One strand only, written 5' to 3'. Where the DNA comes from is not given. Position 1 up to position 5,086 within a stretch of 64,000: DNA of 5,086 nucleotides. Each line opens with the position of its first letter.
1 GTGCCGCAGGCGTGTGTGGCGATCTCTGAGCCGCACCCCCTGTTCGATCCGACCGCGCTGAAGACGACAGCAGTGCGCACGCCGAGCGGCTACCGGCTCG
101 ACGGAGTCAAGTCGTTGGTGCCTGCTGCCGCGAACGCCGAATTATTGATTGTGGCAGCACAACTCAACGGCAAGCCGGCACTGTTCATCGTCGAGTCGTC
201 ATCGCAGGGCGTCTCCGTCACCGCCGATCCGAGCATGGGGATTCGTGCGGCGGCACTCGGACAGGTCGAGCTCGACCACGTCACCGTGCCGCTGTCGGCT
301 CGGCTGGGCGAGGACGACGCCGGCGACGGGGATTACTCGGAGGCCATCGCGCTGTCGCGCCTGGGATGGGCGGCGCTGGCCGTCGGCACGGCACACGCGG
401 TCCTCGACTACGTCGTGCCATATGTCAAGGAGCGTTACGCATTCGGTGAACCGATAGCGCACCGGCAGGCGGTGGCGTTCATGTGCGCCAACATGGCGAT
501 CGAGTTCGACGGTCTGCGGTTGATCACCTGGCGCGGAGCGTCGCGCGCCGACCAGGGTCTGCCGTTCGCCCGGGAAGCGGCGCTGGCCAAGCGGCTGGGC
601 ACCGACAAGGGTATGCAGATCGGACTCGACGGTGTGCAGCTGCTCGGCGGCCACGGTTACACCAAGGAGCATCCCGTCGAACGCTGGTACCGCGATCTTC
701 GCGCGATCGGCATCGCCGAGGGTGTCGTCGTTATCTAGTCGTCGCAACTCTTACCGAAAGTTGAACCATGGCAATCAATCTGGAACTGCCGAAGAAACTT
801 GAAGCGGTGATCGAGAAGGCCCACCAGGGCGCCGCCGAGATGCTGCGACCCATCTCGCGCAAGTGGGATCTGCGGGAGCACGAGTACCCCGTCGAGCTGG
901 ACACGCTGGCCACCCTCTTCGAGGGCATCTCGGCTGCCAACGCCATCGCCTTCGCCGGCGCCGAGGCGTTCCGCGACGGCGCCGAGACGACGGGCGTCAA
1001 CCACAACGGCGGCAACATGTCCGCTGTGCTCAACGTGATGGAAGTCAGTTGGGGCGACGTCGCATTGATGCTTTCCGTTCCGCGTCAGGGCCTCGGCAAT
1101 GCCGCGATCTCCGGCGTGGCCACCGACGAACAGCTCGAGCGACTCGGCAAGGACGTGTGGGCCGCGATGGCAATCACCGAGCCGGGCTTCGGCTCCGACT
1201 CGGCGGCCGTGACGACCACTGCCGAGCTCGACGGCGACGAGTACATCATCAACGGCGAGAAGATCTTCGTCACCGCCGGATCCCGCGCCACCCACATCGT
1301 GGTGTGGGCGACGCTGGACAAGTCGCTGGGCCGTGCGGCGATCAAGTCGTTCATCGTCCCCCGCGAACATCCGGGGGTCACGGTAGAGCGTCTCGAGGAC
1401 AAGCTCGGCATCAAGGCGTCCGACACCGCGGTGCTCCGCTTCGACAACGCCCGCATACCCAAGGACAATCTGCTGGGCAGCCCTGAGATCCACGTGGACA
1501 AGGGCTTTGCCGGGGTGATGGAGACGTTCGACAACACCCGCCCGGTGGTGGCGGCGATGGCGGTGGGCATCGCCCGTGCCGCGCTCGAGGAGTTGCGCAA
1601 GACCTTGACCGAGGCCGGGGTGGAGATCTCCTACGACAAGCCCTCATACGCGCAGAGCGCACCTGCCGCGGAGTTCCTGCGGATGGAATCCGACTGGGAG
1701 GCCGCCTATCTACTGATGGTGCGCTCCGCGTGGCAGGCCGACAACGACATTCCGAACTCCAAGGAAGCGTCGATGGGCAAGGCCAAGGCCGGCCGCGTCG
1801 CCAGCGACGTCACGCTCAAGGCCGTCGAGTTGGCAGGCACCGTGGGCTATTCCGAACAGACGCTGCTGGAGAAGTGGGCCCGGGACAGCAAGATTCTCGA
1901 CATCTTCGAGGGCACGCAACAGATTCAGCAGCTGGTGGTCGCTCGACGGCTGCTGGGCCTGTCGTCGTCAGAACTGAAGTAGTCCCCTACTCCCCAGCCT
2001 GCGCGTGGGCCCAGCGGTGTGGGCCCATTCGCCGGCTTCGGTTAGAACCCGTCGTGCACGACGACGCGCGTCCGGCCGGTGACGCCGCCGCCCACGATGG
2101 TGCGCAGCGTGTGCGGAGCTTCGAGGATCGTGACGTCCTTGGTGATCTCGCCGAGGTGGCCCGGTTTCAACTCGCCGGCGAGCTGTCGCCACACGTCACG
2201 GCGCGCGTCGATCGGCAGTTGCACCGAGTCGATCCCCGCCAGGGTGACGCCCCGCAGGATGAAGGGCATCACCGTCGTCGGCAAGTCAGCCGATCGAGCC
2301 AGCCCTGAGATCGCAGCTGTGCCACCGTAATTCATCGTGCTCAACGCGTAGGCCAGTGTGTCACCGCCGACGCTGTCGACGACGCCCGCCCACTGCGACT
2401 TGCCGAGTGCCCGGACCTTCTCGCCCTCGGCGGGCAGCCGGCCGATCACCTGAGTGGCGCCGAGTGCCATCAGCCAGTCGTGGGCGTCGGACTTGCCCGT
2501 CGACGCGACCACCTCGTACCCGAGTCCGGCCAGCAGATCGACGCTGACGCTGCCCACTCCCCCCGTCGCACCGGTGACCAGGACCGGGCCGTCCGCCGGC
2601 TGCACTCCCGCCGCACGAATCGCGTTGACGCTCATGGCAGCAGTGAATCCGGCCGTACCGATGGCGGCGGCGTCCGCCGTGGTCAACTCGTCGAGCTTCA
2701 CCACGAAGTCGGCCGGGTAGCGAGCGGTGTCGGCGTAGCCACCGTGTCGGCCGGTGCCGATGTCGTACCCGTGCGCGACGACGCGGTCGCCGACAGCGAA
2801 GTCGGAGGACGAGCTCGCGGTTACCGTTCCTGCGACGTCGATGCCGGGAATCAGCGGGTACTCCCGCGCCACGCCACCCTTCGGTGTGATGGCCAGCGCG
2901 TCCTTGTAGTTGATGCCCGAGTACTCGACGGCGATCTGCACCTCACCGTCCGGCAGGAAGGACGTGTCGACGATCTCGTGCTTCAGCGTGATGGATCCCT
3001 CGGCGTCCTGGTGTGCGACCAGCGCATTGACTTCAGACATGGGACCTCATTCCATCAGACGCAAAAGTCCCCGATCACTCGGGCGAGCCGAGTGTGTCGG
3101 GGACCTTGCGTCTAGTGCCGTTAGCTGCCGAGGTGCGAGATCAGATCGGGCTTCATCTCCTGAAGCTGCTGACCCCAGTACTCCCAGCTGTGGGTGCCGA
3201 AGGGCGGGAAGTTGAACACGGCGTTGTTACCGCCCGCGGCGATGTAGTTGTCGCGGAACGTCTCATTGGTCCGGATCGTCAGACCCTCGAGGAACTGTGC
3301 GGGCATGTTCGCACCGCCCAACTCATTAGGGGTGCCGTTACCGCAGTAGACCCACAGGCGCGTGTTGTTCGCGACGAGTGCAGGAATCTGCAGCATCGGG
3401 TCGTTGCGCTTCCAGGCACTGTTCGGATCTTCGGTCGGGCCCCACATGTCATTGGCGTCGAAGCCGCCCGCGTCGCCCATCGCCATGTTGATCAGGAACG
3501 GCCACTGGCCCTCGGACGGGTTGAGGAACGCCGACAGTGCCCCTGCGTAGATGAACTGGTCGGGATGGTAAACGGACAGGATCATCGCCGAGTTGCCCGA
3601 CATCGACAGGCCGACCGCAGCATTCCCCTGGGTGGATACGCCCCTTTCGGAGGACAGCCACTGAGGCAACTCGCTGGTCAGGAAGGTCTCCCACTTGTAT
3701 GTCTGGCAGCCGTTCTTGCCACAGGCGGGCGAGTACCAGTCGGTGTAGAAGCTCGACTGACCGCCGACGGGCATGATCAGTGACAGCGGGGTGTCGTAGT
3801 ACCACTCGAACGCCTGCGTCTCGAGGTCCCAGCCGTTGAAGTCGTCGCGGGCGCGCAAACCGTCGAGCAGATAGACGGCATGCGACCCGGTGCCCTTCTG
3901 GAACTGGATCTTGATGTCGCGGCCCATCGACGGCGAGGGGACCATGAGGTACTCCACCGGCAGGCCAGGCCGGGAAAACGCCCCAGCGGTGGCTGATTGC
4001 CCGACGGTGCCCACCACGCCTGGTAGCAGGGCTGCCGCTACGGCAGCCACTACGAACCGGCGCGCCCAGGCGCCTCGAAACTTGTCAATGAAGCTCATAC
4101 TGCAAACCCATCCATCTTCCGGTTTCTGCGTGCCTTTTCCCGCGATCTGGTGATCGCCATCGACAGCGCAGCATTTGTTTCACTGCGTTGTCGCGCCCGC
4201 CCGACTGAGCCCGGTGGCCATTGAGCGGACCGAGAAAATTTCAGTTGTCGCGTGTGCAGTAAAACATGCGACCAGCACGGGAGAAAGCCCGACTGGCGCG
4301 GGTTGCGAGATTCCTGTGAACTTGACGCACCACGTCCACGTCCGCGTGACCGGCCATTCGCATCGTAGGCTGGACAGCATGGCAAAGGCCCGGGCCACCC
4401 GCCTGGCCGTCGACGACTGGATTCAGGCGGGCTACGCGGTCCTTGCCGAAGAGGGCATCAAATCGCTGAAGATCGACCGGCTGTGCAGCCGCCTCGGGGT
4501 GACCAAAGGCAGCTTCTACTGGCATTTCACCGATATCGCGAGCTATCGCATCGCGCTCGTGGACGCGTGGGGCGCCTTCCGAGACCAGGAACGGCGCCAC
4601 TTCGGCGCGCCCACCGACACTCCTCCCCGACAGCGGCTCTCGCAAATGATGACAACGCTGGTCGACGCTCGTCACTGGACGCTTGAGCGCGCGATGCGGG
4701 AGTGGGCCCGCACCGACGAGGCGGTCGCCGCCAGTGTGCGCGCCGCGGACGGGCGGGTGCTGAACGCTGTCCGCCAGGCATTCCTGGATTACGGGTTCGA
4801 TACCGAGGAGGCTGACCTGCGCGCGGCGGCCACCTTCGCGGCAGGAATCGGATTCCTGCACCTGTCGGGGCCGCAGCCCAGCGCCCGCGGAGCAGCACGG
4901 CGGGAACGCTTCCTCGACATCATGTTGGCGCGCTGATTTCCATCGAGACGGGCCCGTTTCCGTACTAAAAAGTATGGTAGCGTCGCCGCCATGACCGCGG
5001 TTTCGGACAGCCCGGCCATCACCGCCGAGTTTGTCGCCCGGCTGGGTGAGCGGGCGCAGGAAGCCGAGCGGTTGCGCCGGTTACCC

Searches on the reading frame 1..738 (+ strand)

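Call 34: search_protein_families(library=pfam, proteins=[window:1-738:+], max_evalue=0.0001)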
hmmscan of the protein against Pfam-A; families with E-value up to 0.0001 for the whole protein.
window:1-738:+ (245 aa): 3 families
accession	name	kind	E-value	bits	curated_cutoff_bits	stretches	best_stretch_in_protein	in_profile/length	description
PF00441.29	Acyl-CoA_dh_1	-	2e-31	109.6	22.4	1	114-241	9-136/150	Acyl-CoA dehydrogenase, C-terminal domain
PF08028.16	Acyl-CoA_dh_2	-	1.4e-14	54.9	22.7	1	122-238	2-128/134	Acyl-CoA dehydrogenase, C-terminal domain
PF02770.24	Acyl-CoA_dh_M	-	3.3e-13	50.1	33.3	1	5-94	1-97/97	Acyl-CoA dehydrogenase, middle domain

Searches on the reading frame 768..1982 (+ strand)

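Call 34: search_protein_families(library=pfam, proteins=[window:768-1982:+], max_evalue=0.0001)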
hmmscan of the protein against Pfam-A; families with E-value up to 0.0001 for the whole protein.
window:768-1982:+ (404 aa): 3 families
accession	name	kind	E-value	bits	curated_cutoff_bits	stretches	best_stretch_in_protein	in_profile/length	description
PF00441.29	Acyl-CoA_dh_1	-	4.5e-34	118.2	22.4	1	244-396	1-150/150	Acyl-CoA dehydrogenase, C-terminal domain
PF02770.24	Acyl-CoA_dh_M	-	5e-25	87.9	33.3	1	133-227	1-96/97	Acyl-CoA dehydrogenase, middle domain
PF08028.16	Acyl-CoA_dh_2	-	1.6e-11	45.1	22.7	1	260-384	2-133/134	Acyl-CoA dehydrogenase, C-terminal domain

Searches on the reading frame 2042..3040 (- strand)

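Call 34: search_protein_families(library=pfam, proteins=[window:2042-3040:-], max_evalue=0.0001)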
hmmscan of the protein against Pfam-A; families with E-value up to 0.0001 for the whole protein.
window:2042-3040:- (332 aa): 2 families
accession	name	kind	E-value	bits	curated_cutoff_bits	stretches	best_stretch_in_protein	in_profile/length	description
PF08240.17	ADH_N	-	3.2e-14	53.5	23.5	1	31-117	2-103/104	Alcohol dehydrogenase GroES-like domain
PF00107.32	ADH_zinc_N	-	3.4e-13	50.1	31.8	1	161-277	1-117/129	Zinc-binding dehydrogenase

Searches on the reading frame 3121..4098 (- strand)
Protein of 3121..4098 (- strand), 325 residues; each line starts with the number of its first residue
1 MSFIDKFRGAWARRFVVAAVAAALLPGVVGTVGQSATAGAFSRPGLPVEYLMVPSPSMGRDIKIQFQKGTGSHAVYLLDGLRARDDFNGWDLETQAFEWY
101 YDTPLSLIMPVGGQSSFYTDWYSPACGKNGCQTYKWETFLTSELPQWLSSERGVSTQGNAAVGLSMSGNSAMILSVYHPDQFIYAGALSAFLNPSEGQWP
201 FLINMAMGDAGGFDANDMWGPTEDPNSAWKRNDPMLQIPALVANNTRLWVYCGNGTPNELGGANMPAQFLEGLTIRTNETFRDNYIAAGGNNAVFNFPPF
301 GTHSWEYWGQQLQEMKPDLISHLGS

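Call 34: search_protein_families(library=pfam, proteins=[window:3121-4098:-], max_evalue=0.0001)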
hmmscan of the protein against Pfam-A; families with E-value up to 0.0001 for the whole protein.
window:3121-4098:- (325 aa): 1 family
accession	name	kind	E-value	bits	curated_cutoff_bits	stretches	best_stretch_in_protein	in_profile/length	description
PF00756.26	Esterase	-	5.6e-63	213.5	22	1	55-319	1-251/251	Putative esterase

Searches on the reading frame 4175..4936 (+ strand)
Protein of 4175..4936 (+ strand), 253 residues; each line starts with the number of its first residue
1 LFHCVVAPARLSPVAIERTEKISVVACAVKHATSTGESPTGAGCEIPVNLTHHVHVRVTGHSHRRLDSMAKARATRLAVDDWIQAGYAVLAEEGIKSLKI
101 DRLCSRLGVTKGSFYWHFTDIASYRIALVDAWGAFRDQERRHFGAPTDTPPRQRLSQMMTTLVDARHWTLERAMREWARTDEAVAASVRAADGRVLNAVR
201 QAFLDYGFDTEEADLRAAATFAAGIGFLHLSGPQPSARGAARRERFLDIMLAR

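Call 34: search_protein_families(library=pfam, proteins=[window:4175-4936:+], max_evalue=0.0001)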
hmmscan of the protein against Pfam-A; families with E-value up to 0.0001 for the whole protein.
window:4175-4936:+ (253 aa): 1 family
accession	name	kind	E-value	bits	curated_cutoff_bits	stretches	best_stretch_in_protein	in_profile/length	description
PF00440.29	TetR_N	-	3.5e-08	33.6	24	1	83-120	2-39/47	Bacterial regulatory proteins, tetR family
